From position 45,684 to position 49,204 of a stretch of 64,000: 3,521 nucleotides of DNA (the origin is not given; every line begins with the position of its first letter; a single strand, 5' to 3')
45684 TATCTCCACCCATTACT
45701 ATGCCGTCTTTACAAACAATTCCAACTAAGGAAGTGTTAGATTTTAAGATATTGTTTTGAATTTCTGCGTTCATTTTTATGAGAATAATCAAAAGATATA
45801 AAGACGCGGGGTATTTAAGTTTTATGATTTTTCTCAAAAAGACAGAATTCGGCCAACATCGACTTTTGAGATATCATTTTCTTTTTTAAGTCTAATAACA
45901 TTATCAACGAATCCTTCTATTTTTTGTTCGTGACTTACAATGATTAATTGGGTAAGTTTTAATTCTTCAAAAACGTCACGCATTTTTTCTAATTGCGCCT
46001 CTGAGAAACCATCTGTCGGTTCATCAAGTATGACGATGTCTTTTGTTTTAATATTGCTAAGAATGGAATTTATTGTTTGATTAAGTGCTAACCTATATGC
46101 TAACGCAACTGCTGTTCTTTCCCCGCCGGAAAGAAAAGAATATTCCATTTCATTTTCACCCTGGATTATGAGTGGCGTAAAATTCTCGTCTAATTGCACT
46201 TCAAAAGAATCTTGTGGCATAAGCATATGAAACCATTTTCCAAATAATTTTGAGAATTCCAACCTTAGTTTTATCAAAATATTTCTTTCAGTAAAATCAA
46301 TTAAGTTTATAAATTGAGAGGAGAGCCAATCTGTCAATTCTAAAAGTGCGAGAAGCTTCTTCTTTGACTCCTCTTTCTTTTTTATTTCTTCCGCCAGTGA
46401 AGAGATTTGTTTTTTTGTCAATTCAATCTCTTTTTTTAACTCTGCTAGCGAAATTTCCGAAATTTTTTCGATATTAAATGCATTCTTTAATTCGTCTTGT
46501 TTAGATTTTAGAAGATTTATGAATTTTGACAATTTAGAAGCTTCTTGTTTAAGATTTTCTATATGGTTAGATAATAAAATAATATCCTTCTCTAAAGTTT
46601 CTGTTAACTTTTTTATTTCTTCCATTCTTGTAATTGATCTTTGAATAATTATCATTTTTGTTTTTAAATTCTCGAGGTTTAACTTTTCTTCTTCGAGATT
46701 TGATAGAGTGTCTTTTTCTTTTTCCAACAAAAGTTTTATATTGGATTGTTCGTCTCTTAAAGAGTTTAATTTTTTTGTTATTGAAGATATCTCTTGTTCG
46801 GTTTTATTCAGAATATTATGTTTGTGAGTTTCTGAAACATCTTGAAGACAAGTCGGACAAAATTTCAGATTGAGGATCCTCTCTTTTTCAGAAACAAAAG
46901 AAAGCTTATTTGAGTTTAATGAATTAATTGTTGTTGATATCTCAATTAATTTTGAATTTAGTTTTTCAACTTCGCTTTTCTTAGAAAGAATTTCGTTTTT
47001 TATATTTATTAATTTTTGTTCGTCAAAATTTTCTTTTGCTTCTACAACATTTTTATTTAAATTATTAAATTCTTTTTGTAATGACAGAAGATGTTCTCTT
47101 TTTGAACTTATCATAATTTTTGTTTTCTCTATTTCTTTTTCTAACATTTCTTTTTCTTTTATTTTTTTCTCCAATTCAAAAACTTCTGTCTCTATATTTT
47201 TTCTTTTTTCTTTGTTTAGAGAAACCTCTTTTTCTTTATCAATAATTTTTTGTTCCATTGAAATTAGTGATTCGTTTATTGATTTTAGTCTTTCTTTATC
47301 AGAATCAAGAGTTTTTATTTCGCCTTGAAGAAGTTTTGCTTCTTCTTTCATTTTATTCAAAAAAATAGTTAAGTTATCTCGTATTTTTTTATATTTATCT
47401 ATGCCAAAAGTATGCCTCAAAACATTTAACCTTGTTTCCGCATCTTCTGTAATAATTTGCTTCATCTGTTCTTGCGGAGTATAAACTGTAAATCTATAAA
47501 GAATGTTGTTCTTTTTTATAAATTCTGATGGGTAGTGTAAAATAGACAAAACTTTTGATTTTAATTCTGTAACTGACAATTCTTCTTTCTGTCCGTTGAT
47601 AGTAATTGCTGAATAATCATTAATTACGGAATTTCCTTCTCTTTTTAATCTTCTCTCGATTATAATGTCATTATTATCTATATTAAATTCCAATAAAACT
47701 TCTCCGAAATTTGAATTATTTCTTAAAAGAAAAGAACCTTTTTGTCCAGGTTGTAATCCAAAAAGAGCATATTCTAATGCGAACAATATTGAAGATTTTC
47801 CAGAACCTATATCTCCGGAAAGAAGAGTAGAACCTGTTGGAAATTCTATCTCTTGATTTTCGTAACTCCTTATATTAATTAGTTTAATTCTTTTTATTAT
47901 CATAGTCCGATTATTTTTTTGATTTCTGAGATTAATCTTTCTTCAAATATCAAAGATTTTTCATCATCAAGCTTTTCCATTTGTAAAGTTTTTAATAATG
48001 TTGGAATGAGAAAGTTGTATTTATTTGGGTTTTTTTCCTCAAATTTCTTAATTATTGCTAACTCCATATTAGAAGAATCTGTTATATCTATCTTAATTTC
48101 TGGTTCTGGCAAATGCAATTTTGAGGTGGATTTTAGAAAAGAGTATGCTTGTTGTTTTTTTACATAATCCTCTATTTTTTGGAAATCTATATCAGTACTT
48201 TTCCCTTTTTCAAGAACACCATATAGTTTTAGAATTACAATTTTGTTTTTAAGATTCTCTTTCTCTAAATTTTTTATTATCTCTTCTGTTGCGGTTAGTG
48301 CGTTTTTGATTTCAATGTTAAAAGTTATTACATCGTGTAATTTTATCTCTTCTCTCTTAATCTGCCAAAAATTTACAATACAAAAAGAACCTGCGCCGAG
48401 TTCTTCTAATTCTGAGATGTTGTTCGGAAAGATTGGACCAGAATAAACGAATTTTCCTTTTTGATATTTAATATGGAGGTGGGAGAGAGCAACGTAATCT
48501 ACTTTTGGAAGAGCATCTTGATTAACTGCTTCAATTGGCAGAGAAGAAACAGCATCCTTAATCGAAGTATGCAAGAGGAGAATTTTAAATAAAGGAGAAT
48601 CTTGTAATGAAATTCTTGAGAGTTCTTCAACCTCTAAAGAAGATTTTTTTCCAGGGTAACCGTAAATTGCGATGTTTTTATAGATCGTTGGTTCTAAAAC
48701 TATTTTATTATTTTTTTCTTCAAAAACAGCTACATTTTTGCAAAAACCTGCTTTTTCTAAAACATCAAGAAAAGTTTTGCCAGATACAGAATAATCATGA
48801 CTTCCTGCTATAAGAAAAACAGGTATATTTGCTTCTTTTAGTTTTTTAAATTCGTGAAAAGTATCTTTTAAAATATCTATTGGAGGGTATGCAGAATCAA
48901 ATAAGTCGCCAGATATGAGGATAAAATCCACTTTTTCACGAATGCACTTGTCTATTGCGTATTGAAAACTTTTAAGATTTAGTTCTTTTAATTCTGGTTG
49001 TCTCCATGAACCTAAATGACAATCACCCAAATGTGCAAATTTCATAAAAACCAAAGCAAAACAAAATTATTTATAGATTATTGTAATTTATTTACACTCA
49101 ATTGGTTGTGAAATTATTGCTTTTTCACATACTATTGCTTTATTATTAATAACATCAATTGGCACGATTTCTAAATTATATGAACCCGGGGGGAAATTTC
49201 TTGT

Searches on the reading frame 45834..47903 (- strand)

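Call 26: search_protein_families(library=pfam, proteins=[window:45834-47903:-], max_evalue=0.001)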
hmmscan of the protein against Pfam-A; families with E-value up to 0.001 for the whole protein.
window:45834-47903:- (689 aa): 5 families
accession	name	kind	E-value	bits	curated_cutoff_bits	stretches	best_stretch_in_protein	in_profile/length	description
PF13476.12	AAA_23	-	5.3e-23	83.1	27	1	5-220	1-200/201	AAA domain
PF02463.25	SMC_N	-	3.9e-09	36.7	40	1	3-109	2-127/220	RecF/RecN/SMC N terminal domain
PF13555.12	AAA_29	-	2.4e-08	34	27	1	4-49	2-48/61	P-loop containing region of AAA domain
PF13175.12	AAA_15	-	1.4e-05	25.4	32.1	1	1-254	1-259/374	AAA ATPase domain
PF13558.12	SbcC_Walker_B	-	0.00017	22.2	27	1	587-646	29-89/90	SbcC/RAD50-like, Walker B motif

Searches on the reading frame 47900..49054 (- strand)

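Call 26: search_protein_families(library=pfam, proteins=[window:47900-49054:-], max_evalue=0.001)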
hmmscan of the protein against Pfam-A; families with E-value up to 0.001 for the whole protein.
window:47900-49054:- (384 aa): 1 family
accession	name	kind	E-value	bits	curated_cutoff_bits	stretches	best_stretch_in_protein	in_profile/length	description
PF00149.33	Metallophos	-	4.2e-13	50.6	21.5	1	4-195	1-190/191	Calcineurin-like phosphoesterase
